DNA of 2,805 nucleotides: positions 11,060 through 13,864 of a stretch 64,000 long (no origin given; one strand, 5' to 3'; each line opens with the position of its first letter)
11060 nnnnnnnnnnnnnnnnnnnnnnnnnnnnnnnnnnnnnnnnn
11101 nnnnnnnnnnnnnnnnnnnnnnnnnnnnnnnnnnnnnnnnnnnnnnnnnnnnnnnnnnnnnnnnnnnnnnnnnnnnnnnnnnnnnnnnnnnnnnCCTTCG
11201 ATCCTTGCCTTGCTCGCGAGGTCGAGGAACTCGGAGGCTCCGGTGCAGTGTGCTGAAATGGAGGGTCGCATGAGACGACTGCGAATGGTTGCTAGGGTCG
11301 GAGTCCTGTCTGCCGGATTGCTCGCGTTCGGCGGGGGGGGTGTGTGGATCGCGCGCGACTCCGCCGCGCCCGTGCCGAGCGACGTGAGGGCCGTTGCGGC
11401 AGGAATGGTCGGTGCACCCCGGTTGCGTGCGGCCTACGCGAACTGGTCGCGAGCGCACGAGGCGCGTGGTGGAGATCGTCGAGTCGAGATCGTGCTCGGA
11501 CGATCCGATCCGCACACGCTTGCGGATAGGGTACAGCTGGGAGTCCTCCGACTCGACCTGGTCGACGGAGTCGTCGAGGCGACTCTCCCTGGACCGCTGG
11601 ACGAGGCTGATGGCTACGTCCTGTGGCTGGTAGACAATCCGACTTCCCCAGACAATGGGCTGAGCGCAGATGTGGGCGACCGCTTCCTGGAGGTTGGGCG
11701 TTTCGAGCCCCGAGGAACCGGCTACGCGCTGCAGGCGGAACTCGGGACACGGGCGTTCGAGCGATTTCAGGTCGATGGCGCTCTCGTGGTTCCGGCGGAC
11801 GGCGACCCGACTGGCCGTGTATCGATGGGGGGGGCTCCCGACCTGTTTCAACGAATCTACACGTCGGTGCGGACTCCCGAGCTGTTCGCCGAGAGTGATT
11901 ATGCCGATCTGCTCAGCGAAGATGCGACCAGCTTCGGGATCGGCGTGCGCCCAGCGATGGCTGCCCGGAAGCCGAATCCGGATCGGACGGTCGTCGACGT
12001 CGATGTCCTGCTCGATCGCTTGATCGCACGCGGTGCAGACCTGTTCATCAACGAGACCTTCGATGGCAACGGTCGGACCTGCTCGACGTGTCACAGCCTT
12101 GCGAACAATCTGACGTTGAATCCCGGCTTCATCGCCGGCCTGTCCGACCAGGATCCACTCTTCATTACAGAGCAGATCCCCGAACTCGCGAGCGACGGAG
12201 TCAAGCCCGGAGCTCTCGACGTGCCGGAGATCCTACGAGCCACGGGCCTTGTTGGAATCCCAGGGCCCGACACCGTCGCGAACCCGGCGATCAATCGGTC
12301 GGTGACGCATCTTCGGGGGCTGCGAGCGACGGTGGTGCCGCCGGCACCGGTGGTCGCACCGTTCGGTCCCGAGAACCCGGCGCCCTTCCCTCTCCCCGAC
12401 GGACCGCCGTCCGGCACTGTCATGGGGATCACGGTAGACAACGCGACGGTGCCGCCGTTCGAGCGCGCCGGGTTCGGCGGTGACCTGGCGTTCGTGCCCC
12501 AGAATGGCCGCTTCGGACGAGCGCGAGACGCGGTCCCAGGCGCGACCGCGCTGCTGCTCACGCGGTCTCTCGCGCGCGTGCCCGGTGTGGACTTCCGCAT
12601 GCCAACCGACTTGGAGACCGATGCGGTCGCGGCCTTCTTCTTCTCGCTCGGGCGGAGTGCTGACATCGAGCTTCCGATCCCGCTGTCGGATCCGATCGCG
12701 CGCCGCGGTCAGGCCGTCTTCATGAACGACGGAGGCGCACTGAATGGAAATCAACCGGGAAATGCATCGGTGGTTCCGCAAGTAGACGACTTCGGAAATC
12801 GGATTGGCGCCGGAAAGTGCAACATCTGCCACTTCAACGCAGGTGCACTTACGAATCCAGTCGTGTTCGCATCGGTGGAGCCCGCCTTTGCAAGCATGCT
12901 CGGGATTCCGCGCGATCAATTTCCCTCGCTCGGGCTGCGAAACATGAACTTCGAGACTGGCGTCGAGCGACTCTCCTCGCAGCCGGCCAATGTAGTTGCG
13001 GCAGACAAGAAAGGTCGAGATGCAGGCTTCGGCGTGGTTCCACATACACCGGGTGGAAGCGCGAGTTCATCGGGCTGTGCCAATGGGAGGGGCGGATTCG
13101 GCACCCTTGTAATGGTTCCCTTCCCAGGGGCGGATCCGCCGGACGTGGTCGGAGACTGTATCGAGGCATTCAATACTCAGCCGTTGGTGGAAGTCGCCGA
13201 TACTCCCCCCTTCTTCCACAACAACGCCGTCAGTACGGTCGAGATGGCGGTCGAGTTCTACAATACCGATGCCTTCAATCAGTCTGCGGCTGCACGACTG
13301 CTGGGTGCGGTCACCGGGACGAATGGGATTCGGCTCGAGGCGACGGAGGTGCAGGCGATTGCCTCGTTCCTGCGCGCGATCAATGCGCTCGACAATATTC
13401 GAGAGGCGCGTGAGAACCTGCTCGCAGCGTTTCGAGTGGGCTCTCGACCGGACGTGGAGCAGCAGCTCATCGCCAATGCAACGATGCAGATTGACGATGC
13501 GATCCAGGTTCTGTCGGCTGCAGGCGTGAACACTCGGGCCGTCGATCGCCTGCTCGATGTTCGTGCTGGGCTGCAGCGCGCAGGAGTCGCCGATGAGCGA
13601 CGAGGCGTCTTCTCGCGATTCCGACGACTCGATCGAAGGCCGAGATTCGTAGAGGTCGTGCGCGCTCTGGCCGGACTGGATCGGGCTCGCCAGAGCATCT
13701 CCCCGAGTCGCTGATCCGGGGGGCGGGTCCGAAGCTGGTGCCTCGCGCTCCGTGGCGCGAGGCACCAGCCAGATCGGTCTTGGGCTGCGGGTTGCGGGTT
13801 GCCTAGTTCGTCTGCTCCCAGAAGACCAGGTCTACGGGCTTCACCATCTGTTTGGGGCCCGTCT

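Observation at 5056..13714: TonB-dependent receptor, TetR, and a tandem pair of ~810-aa di-haem CCP/MauG-like secreted proteins: a module type that recurs three times in the window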

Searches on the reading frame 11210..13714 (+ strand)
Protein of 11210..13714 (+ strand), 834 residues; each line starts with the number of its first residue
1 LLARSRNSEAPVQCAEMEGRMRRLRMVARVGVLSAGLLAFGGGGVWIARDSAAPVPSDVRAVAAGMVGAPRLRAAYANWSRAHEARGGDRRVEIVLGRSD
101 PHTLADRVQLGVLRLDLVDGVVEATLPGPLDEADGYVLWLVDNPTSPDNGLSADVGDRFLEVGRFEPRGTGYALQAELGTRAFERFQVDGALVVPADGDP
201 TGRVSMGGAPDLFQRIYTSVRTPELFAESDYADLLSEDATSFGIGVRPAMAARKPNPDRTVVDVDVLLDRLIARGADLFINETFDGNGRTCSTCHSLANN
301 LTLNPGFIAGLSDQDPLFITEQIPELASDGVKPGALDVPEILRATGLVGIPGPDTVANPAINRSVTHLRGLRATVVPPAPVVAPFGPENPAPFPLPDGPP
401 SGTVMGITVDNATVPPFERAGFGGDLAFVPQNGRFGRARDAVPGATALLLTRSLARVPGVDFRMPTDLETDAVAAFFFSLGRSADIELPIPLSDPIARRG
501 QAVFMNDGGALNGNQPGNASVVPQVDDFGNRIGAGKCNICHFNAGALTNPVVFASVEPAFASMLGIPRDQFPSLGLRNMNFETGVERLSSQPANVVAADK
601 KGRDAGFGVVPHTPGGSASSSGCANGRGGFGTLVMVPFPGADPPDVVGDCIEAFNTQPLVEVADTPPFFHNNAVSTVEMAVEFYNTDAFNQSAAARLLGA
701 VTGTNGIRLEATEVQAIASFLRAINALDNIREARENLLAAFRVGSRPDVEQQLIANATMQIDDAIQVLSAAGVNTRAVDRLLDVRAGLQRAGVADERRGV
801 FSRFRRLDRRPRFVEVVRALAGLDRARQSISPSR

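Call 4: search_protein_families(library=pfam, proteins=[window:11210-13714:+], max_evalue=0.01)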
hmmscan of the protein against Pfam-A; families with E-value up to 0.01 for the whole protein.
window:11210-13714:+ (834 aa): 0 families

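Call 5: search_protein_families(library=pfam, proteins=[window:11210-13714:+], max_evalue=10)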
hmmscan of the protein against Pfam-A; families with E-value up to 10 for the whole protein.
window:11210-13714:+ (834 aa): 0 families

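Call 6: search_protein_families(library=ncbifam, proteins=[window:11210-13714:+], max_evalue=10)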
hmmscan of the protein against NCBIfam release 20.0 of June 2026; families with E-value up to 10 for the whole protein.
window:11210-13714:+ (834 aa): 2 families
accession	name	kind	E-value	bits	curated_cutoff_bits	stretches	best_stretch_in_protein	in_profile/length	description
TIGR03981.2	SAM_quin_mod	hypoth_equivalog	0.048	12.5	340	1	653-684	327-358/411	His-Xaa-Ser system-associated MauG-like protein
TIGR04039.1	MXAN_0977_Heme2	hypoth_equivalog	0.17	10.9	362.85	1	653-690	244-281/336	MbnH family di-heme enzyme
